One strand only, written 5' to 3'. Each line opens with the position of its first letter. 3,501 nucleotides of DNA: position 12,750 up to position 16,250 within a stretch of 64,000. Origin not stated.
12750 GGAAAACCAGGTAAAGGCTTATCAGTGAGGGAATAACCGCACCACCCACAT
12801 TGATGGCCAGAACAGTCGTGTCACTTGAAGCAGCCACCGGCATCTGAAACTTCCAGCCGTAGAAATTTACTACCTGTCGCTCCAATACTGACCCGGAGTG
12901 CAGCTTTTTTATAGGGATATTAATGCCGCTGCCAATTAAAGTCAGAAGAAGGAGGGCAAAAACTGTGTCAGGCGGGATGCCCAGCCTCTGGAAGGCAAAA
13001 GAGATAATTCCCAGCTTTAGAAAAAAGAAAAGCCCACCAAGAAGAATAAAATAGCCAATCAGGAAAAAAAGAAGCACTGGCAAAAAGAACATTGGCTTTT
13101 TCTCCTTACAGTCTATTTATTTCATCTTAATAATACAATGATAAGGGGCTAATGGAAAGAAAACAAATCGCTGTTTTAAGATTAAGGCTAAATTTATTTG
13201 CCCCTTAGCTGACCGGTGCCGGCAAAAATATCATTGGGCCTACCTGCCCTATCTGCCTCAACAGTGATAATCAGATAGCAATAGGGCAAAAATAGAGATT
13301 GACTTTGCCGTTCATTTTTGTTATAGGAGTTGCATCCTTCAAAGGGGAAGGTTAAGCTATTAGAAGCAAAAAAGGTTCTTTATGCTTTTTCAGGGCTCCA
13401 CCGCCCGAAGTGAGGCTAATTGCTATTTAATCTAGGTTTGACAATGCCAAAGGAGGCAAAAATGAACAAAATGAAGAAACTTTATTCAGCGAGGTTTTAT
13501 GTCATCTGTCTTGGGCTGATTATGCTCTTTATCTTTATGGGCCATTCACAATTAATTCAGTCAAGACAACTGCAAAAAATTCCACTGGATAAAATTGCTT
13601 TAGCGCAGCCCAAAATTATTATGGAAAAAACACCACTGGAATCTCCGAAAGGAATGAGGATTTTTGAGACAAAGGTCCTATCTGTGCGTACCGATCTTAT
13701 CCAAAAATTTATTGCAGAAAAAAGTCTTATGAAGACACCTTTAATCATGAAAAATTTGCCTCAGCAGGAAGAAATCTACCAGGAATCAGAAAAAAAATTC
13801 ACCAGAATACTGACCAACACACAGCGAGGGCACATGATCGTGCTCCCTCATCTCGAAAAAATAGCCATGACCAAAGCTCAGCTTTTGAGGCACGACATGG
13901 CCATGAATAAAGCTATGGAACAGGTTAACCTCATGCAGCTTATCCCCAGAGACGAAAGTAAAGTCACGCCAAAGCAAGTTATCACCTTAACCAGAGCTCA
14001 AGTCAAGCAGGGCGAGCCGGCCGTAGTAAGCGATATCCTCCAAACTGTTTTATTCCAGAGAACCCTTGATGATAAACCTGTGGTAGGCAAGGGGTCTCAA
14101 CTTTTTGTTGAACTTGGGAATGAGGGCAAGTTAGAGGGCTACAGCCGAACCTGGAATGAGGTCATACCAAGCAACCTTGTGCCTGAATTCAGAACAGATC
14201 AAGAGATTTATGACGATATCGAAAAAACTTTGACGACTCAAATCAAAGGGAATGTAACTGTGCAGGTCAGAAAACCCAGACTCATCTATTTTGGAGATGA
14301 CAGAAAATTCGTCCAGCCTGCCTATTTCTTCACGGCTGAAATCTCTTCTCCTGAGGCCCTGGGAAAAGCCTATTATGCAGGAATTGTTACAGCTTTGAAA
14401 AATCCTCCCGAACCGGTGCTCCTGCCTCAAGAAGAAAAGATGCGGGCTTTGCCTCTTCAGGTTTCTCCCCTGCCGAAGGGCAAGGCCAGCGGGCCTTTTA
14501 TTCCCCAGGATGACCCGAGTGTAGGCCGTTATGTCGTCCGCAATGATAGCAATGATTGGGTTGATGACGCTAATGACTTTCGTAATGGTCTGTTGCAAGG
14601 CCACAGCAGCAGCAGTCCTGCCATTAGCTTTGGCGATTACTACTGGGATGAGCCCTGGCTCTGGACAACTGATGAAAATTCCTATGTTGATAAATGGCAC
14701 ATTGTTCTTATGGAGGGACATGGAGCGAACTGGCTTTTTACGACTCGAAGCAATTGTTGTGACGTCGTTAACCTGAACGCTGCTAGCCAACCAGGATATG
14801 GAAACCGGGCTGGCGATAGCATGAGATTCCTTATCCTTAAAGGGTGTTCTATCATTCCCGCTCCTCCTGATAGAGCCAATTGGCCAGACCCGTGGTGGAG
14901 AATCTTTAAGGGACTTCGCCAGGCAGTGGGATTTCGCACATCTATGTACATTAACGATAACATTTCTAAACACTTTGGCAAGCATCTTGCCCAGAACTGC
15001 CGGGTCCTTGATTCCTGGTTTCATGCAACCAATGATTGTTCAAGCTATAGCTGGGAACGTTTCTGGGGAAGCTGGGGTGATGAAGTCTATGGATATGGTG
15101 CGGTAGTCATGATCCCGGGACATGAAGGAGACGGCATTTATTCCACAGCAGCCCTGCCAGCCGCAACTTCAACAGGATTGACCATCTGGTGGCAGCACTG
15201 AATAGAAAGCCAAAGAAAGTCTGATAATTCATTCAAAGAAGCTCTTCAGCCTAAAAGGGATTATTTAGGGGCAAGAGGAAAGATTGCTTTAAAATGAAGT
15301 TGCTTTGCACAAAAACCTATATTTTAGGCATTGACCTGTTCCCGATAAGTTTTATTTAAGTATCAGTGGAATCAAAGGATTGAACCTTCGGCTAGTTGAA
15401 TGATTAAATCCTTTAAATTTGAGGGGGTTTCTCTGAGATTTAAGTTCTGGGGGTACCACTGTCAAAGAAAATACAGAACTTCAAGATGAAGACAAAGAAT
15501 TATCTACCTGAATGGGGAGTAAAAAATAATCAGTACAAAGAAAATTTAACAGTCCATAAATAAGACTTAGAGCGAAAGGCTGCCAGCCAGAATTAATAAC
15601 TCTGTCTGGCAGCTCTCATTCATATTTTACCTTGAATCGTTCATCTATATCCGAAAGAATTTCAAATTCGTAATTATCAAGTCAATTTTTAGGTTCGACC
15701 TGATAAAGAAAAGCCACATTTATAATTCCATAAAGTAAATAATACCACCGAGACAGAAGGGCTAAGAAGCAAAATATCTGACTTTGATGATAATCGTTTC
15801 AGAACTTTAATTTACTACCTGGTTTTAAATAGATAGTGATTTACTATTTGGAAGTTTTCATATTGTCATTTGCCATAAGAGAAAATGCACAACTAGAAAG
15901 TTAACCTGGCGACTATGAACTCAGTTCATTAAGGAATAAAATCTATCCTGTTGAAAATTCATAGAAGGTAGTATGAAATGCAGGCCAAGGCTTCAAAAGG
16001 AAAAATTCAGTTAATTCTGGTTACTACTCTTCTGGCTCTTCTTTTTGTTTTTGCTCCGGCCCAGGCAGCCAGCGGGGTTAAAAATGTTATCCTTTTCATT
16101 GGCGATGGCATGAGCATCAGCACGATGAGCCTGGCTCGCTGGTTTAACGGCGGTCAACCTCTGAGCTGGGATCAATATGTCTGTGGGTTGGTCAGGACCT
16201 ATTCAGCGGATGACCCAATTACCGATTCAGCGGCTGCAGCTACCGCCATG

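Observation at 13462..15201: Secreted 580-aa protein of unknown family with a caspase/gingipain-like His-Gly ... Cys dyad near the C-terminus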

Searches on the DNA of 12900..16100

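Call 66: search_rna_families(source=window, start=12900, end=16100, threshold=evalue, max_evalue=1)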
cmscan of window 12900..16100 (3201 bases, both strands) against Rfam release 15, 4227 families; matches with E-value up to 1: 3.
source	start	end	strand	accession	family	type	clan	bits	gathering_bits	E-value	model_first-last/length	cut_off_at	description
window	13002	13042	+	RF02925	6A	Gene; sRNA;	-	21.9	41.2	0.75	1-52/52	no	6A RNA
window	15522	15633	-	RF02749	Ncrwmel02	Gene; sRNA;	-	20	290.8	0.058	1-251/251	no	Wolbachia sRNA mel02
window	15558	15627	-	RF00130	mir-192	Gene; miRNA;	-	19.9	54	0.33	1-76/76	no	mir-192/215 microRNA precursor family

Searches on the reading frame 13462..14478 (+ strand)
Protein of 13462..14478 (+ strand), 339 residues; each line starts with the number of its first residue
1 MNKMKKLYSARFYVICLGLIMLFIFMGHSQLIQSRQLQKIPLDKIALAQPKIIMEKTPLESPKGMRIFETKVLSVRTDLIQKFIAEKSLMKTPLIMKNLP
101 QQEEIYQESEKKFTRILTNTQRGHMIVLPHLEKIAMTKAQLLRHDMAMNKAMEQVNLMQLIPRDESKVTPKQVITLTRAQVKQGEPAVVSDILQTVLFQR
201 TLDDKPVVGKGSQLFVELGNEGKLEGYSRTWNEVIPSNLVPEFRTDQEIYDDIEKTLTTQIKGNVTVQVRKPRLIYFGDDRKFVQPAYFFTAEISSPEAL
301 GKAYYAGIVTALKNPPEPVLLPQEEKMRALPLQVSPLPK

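Call 64: search_protein_families(library=pfam, proteins=[window:13462-14478:+], max_evalue=10)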
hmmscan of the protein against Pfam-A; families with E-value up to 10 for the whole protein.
window:13462-14478:+ (339 aa): 1 family
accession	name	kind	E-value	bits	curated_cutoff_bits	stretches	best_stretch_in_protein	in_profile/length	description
PF15980.10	ComGF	-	0.096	13.4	27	1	93-138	40-83/100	Putative Competence protein ComGF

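Call 75: find_homologous_proteins(query=A4, max_evalue=0.01)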
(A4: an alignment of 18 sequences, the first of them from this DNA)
Query A4 (18 sequences) (275 aa, profile of the alignment): 1 proteins with E <= 0.01 among 3861 candidates.
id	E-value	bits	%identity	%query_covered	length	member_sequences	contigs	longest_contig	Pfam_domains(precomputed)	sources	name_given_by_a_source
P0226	1.5e-59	220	50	91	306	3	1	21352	-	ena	-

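Call 76: search_solved_structures(query=A4, max_evalue=10, show_alignments=2)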
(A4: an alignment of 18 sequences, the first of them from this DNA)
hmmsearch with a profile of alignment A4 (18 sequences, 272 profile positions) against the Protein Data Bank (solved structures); distinct sequences matched with E-value up to 10: 4.
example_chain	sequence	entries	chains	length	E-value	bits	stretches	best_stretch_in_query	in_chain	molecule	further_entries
6l4l_A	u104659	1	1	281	0.36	13.4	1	179-236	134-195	Diaminopimelate epimerase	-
6jiw_A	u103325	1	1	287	0.36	13.4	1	179-236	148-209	Diaminopimelate epimerase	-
6jis_A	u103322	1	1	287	0.37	13.4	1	179-236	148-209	Diaminopimelate epimerase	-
7qy5_B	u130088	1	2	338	1.6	11.2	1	2-71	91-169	NURS complex subunit pir2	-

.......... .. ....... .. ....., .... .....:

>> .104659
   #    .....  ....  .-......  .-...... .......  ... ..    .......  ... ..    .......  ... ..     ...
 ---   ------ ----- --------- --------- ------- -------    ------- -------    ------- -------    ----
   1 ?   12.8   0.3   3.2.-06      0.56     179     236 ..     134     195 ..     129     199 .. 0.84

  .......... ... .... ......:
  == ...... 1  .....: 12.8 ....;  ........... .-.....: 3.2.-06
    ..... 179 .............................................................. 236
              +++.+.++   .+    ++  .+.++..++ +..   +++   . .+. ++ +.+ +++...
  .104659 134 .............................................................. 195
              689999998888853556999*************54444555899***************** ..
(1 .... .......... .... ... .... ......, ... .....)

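Call 77: find_encoding_contigs(protein=P0226, flank=4000, max_places=2)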
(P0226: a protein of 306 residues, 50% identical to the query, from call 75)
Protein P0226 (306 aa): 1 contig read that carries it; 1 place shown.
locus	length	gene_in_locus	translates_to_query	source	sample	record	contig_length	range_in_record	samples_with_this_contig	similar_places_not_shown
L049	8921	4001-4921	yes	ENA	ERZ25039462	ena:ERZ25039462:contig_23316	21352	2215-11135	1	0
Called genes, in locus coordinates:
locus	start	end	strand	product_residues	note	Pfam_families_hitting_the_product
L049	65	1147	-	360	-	PF01408:GFO_IDH_MocA, PF03447:NAD_binding_3 (faint), PF02894:GFO_IDH_MocA_C, PF22725:GFO_IDH_MocA_C3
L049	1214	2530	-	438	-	PF03446:NAD_binding_2, PF03721:UDPG_MGDP_dh_N, PF00984:UDPG_MGDP_dh, PF03720:UDPG_MGDP_dh_C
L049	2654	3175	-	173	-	PF12724:Flavodoxin_5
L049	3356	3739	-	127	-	PF00041:fn3 (weak)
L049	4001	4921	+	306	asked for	-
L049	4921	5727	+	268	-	PF19872:DUF6345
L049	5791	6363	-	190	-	PF04191:PEMT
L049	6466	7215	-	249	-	PF13310:Virulence_RhuM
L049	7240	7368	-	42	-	-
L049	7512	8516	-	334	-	-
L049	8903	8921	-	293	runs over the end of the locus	PF00701:DHDPS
